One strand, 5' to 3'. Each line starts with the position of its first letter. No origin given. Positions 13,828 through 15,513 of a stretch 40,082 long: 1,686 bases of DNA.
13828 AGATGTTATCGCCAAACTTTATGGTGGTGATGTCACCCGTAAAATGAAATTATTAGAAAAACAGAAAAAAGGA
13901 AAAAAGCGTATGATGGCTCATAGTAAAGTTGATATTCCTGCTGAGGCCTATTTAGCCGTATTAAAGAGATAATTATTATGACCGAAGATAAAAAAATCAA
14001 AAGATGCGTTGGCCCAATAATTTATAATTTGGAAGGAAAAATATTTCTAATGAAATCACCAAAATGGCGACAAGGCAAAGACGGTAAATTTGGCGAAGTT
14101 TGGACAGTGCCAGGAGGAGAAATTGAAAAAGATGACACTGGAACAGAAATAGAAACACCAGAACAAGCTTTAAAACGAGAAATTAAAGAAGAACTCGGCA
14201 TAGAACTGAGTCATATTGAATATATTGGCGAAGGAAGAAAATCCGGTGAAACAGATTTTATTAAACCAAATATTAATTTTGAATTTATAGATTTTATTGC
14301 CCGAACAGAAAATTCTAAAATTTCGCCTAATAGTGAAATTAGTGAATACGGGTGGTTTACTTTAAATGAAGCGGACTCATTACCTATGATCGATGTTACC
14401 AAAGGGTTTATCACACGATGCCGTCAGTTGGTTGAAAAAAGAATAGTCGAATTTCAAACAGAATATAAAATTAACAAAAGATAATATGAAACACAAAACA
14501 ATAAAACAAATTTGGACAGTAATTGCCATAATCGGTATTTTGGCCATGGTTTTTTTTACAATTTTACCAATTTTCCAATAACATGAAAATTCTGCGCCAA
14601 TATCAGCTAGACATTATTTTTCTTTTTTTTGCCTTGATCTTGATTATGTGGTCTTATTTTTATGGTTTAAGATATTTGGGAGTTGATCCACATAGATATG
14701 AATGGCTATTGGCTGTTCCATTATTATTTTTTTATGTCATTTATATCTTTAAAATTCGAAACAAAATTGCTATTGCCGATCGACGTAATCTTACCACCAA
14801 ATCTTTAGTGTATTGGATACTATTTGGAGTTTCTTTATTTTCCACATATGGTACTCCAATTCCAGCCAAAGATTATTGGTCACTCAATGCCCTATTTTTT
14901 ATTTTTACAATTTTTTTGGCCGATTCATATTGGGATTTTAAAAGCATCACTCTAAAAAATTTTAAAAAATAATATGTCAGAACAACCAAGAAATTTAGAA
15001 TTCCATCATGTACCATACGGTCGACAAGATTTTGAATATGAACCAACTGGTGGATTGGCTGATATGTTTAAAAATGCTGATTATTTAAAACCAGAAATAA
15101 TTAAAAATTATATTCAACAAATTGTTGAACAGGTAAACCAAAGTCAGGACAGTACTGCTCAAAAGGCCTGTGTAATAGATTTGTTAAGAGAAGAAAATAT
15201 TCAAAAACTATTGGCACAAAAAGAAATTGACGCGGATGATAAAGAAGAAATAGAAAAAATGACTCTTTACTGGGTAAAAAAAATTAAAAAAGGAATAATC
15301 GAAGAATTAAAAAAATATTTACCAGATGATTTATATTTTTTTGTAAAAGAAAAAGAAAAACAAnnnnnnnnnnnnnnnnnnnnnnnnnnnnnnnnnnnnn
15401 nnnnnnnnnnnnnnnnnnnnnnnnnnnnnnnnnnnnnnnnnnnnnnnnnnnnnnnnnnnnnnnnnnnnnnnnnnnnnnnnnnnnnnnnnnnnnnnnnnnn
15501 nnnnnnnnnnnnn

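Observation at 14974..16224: Cryptic Hanks-type kinase fold inserted between lepA and recJ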

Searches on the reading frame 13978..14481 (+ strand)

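Call 3: search_protein_families(library=pfam, proteins=[window:13978-14481:+], max_evalue=1)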
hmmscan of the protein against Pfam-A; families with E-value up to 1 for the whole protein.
window:13978-14481:+ (168 aa): 3 families
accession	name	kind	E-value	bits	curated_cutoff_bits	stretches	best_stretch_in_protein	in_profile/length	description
PF00293.34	NUDIX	-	1.3e-17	64.5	21.1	1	9-136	4-122/134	NUDIX domain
PF14815.12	NUDIX_4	-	0.0024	18.1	35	1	34-143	19-109/113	NUDIX domain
PF22327.2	Nudt16-like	-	0.069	13.5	27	1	36-82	33-70/161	U8 snoRNA-decapping enzyme-like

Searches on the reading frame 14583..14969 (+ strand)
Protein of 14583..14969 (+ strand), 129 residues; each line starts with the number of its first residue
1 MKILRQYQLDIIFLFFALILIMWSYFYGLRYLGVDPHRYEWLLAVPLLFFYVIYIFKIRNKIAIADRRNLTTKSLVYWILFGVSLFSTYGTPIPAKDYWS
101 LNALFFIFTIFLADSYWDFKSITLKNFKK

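Call 3: search_protein_families(library=pfam, proteins=[window:14583-14969:+], max_evalue=1)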
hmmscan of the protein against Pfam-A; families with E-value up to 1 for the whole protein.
window:14583-14969:+ (129 aa): 1 family
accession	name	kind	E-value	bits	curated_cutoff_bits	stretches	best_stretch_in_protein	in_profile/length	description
PF01699.29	Na_Ca_ex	-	0.38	11.1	24.9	1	8-56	100-147/151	Sodium/calcium exchanger protein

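Call 4: search_protein_families(library=ncbifam, proteins=[window:14583-14969:+], max_evalue=1)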
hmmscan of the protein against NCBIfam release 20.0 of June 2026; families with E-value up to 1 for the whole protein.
window:14583-14969:+ (129 aa): 3 families
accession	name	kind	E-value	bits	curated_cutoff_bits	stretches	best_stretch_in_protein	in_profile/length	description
NF007887.0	PRK10591.2-1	equivalog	0.11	12.6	144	1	11-37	61-87/101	hypothetical protein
TIGR02454.1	ECF_T_CbiQ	equivalog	0.33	10.7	111.8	1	16-58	24-66/200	cobalt ECF transporter T component CbiQ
TIGR03025.1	EPS_sugtrans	subfamily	0.43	9.8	295.55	1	9-110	2-99/445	exopolysaccharide biosynthesis polyprenyl glycosylphosphotransferase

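Call 68: search_protein_families(library=padloc, proteins=[window:14583-14969:+], max_evalue=0.01)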
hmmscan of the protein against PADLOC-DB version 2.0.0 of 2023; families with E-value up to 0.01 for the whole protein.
window:14583-14969:+ (129 aa): 0 families

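Call 69: search_protein_families(library=phrogs, proteins=[window:14583-14969:+], max_evalue=0.01)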
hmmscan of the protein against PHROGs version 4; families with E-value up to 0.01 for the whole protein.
window:14583-14969:+ (129 aa): 0 families

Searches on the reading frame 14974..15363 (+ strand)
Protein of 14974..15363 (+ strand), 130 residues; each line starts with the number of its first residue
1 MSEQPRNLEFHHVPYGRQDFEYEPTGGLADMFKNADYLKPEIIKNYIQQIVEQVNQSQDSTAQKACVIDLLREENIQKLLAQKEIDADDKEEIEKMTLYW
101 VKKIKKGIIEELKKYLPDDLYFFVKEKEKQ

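Call 89: predict_structure(alignment_id=A4)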
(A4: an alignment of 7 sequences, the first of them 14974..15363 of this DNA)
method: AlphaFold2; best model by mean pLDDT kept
length: 130 residues; sequences in the alignment: 7
mean_pLDDT: 67.0   pTM: 0.55
mean pLDDT of the five models: 67.0, 66.2, 65.7, 63.7, 57.6
residues with pLDDT >= 90: 0; 70-90: 74; 50-70: 33; < 50: 23
segments of 3 or more residues with pLDDT < 50: 1-21
pLDDT, mean of each block of 10 residues (from residue 1): 43 40 55 57 79 80 81 76 57 72 78 80 74
secondary structure, 60 per line:
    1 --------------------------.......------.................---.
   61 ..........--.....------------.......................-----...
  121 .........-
elements in order: H27-33 H40-56 H60-70 H73-77 H90-112 H118-129

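Call 91: fold_search(model_id=the predicted structure, library=pdb)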
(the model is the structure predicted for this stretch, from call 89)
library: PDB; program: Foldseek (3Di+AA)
matches with E <= 10: 67; with E <= 0.001: 0
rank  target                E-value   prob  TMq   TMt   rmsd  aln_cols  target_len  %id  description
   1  5gpc_A                9.5e-01  0.15  0.26  0.20   8.4       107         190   14  Structural analysis of fatty acid degradation regulator FadR from Bacillus halodurans (released 2017-03-01)
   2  8bfj_A                1.1e+00  0.14  0.26  0.20  14.6       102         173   19  CNOT11-GGNBP2 complex (released 2022-12-28)
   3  5gp9_A                2.3e+00  0.14  0.30  0.23   7.3       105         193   18  Structural analysis of fatty acid degradation regulator FadR from Bacillus halodurans (released 2017-03-01)
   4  5f5p_A                2.7e+00  0.05  0.19  0.14  17.8       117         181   14  Molecular Basis for Shroom2 Recognition by Rock1 (released 2016-10-19)
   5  7dey_A                3.0e+00  0.07  0.25  0.18   9.7       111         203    8  Structure of Dicer from Pichia stipitis (released 2021-05-05)
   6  7vw1_B                3.4e+00  0.09  0.28  0.36  11.1       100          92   13  Structure of a dimeric periplasmic protein bound with cuprous ions (released 2022-01-26)
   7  5gpa_B                4.0e+00  0.08  0.28  0.22   8.4       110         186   16  Structural analysis of fatty acid degradation regulator FadR from Bacillus halodurans (released 2017-03-01)
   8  5f4y_A                4.0e+00  0.02  0.15  0.12  17.6       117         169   14  Structure of the SD2 domain of Human Shroom2 (released 2016-10-19)
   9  2l3l_MODEL_1_A        4.3e+00  0.09  0.29  0.33   8.7        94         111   10  The solution structure of the N-terminal domain of human Tubulin Binding Cofactor C reveals a platform for the (released 2011-09-21)
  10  8bfi_C                4.3e+00  0.07  0.26  0.10  15.0        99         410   20  human CNOT1-CNOT10-CNOT11 module (released 2022-12-28)
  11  5ham_A                4.3e+00  0.06  0.23  0.13  14.0        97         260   14  Structure of Rickettsia bellii effector protein RickCE (released 2016-07-27)
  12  6f09_P                4.3e+00  0.05  0.20  0.13  12.6        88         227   12  Binary complex of 14-3-3 zeta with ubiquitin specific protease 8 (USP8) pSer718 peptide (released 2018-03-07)
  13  5yvi_A                4.3e+00  0.04  0.19  0.04  13.7        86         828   20  Crystal structure of Karyopherin beta2 in complex with FUS(456-526) (released 2018-05-16)
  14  7n1k                  4.8e+00  0.13  0.25  0.48   6.3        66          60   17  Crystal structure of a de novo-designed mini-protein targeting FGFR (released 2022-04-06)
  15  3w4y_B                5.1e+00  0.04  0.23  0.25  15.7       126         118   13  Crystal structure of yeast Erv1 core (released 2013-03-20)
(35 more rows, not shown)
